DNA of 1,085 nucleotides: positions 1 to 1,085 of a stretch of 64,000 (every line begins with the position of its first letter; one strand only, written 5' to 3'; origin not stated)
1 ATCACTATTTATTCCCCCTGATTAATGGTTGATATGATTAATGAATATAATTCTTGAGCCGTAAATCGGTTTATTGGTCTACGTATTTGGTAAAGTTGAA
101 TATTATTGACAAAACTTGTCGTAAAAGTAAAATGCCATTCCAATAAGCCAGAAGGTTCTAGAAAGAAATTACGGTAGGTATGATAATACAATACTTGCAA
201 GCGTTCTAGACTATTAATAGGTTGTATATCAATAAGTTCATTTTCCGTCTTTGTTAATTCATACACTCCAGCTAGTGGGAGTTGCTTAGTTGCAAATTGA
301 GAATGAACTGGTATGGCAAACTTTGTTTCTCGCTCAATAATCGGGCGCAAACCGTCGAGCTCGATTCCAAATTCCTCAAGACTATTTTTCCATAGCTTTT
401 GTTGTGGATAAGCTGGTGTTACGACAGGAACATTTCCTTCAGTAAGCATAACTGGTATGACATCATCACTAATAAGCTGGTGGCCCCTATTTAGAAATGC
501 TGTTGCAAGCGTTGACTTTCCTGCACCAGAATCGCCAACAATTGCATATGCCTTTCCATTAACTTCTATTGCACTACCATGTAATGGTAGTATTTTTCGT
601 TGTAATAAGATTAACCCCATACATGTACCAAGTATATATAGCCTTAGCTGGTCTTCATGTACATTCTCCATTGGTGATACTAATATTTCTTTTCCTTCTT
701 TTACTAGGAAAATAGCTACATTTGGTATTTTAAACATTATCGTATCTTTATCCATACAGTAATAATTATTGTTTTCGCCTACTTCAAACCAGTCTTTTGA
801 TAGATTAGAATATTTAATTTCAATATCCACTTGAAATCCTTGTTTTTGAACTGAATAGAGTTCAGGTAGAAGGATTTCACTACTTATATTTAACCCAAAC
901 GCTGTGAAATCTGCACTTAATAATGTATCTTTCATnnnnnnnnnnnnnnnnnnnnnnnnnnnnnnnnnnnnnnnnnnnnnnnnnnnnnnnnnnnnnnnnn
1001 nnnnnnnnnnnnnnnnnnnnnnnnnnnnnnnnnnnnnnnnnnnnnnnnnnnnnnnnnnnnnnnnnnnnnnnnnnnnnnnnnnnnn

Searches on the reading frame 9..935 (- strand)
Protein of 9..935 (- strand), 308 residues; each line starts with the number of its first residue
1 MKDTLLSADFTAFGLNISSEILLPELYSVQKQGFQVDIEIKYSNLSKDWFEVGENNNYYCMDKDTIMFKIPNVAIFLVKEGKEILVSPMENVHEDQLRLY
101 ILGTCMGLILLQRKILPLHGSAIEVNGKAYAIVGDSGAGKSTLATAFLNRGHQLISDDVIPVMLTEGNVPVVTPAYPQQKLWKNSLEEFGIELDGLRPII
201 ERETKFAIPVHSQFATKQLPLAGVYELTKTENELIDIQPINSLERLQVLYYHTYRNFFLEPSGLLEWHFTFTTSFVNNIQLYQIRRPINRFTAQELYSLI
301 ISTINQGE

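Call 9: search_protein_families(library=pfam, proteins=[window:9-935:-])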
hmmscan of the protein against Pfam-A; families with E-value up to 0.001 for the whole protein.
window:9-935:- (308 aa): 3 families
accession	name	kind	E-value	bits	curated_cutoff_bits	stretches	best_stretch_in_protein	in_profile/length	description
PF07475.17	Hpr_kinase_C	-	3.6e-10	40.1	33.3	1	118-167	9-58/171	HPr Serine kinase C-terminal domain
PF00005.33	ABC_tran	-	0.00039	21.5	25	1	126-150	10-34/137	ABC transporter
PF13555.12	AAA_29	-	0.00042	20.5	27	0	121-146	15-41/61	P-loop containing region of AAA domain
